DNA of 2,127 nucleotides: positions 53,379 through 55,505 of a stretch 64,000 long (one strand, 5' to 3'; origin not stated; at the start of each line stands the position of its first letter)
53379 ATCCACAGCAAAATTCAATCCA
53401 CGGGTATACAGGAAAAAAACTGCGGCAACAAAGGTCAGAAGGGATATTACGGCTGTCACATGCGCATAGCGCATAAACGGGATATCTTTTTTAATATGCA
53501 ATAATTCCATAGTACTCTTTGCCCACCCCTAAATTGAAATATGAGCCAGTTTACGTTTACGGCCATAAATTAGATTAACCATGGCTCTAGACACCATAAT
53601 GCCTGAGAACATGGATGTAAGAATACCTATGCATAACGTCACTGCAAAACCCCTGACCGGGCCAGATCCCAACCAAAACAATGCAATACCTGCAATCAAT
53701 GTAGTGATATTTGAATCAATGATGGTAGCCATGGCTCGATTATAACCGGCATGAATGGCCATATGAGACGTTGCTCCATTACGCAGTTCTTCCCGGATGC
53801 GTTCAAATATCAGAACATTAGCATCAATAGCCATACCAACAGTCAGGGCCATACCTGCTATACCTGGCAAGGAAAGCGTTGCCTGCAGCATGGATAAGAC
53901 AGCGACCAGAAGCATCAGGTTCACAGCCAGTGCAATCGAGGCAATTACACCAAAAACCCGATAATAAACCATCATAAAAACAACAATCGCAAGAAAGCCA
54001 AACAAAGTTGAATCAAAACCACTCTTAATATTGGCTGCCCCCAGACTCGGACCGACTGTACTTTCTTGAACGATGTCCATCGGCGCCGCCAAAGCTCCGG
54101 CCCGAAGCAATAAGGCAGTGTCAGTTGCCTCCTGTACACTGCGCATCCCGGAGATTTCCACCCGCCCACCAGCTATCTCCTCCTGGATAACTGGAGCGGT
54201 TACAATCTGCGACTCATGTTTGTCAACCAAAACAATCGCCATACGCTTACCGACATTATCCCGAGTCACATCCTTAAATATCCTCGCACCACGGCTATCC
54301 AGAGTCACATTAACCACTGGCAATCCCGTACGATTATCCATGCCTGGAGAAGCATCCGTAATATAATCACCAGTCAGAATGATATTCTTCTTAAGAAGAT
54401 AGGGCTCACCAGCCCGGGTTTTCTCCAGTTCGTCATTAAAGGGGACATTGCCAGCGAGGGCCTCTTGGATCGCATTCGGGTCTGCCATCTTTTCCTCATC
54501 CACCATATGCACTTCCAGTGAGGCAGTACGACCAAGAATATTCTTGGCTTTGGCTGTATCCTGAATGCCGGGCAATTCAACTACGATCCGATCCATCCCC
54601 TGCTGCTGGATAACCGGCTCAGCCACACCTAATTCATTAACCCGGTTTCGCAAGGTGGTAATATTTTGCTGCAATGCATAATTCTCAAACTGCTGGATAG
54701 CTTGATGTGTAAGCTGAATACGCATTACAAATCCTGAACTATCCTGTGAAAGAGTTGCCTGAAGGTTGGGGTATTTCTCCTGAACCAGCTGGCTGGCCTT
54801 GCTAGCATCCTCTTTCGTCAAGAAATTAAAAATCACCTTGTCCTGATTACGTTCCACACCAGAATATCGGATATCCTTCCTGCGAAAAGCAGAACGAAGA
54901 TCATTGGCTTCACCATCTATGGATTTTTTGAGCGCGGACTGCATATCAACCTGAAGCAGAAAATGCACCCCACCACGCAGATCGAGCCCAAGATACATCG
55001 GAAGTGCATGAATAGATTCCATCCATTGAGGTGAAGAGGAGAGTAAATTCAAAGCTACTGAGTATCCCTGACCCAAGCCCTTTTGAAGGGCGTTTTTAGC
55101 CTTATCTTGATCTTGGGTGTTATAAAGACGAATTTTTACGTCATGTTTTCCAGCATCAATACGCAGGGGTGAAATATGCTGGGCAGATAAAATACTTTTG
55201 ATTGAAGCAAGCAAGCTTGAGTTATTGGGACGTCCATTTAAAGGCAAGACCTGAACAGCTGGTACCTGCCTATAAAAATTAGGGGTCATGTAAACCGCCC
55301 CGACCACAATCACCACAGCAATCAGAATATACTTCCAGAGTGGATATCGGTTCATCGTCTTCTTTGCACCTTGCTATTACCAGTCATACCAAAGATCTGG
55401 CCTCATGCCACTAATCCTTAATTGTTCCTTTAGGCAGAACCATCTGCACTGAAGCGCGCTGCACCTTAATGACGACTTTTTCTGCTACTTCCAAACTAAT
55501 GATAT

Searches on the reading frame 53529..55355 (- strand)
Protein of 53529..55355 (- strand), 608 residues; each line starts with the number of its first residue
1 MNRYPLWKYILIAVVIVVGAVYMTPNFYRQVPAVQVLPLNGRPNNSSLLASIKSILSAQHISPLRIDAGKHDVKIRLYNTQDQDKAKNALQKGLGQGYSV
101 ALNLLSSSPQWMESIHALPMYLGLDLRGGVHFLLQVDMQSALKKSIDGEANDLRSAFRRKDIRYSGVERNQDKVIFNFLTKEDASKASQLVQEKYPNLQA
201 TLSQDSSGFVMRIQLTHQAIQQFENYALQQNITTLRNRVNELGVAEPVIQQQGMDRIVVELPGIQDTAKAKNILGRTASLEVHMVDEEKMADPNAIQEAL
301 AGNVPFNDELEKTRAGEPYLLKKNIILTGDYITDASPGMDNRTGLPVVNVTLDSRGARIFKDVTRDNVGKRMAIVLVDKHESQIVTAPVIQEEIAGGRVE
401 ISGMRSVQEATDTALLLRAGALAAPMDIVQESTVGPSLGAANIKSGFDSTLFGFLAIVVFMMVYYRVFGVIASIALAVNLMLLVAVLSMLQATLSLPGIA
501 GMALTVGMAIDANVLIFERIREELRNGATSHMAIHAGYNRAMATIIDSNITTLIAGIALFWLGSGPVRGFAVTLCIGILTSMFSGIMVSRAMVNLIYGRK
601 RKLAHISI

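Call 43: search_protein_families(library=ncbifam, proteins=[window:53529-55355:-], max_evalue=1e-20)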
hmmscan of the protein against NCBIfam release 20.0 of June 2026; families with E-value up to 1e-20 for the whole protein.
window:53529-55355:- (608 aa): 14 families
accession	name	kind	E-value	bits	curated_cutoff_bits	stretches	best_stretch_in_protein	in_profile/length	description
NF009545.0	PRK12933.1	equivalog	3.8e-152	507.9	728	1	1-601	10-598/604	protein translocase subunit SecD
TIGR01129.1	secD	equivalog_domain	6.5e-151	503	244.4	1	122-593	1-397/397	protein translocase subunit SecD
NF009583.0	PRK13024.1-3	subfamily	1.2e-142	476.6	721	1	113-606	34-442/755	protein translocase subunit SecDF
NF011315.0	PRK14726.1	equivalog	1.6e-128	430.1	1249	1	104-601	32-529/855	protein translocase subunit SecDF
NF009585.0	PRK13024.1-5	equivalog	1.2e-110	371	1037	1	322-605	374-656/993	protein translocase subunit SecDF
NF009580.0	PRK13023.1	equivalog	2.2e-76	257.7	1153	1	177-593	43-444/775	protein translocase subunit SecDF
TIGR00916.1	2A0604s01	subfamily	1.5e-75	253.8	148.6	1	352-586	1-231/231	SecD/SecF family protein translocase subunit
NF009581.0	PRK13024.1-1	equivalog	1.2e-63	215.4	1058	1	221-596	55-410/752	protein translocase subunit SecDF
NF009584.0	PRK13024.1-4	equivalog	2e-61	208.3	1171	1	378-596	190-412/759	protein translocase subunit SecDF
NF009540.0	PRK12911.1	equivalog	1.5e-53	181.6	1878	1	367-592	837-1057/1403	bifunctional preprotein translocase subunit SecD/SecF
NF009582.0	PRK13024.1-2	equivalog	7.6e-31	106.9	723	1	388-597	279-488/859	protein translocase subunit SecDF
NF006218.0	PRK08343.1-4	subfamily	1.9e-29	102.7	383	1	322-590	113-378/392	preprotein translocase subunit SecD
TIGR00966.2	transloc_SecF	equivalog_domain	1.6e-24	86.9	160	1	410-593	90-276/279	protein translocase subunit SecF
NF046001.1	SecDF_plasm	equivalog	4e-24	84.7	500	1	437-596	344-503/878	protein translocase subunit SecDF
